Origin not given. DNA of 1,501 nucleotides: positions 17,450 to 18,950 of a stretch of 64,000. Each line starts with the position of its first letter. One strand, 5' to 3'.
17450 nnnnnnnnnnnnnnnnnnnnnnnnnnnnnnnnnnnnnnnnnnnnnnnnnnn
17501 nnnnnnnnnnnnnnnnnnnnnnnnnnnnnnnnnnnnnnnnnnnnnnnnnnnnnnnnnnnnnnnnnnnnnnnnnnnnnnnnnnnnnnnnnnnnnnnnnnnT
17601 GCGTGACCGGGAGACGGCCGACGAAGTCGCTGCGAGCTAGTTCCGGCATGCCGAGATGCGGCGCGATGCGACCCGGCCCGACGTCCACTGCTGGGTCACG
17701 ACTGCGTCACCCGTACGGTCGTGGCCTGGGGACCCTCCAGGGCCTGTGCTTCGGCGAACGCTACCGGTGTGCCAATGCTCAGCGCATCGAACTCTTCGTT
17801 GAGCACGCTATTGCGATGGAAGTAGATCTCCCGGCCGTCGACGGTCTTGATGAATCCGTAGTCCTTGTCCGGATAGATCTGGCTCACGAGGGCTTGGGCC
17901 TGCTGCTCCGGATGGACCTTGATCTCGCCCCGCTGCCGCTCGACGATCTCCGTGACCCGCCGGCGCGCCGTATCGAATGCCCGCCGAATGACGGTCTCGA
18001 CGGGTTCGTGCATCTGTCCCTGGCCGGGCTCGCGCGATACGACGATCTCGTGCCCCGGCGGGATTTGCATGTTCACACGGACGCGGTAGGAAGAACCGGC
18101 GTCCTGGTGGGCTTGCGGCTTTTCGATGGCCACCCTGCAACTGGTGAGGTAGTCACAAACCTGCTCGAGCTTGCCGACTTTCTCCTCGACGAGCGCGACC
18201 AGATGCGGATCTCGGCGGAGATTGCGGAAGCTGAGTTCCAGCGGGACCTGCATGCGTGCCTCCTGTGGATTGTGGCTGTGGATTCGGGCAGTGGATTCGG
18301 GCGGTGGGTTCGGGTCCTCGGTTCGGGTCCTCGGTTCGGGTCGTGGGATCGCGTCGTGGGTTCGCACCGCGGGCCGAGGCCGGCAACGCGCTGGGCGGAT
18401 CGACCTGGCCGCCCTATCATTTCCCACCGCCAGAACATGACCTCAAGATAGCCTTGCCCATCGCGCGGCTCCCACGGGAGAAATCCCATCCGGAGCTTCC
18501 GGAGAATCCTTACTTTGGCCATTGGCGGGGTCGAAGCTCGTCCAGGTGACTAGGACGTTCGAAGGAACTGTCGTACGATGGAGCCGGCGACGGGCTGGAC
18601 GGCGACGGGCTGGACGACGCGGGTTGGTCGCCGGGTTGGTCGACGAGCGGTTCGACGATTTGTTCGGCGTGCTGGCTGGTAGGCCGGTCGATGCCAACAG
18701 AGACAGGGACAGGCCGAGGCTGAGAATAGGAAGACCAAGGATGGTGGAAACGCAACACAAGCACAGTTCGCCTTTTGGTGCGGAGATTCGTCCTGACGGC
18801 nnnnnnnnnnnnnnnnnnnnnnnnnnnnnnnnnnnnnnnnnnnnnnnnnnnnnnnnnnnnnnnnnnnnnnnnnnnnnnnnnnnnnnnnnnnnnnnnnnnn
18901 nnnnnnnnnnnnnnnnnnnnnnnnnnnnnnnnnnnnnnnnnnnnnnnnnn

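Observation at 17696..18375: HPF/RaiA-like ribosome-hibernation domain fused to a cold-shock domain, preceded by a 13-bp repeat-laden leader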

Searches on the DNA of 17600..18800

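Call 35: search_rna_families(source=window, start=17600, end=18800, threshold=evalue, max_evalue=1)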
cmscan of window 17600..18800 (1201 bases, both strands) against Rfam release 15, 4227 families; matches with E-value up to 1: 0.
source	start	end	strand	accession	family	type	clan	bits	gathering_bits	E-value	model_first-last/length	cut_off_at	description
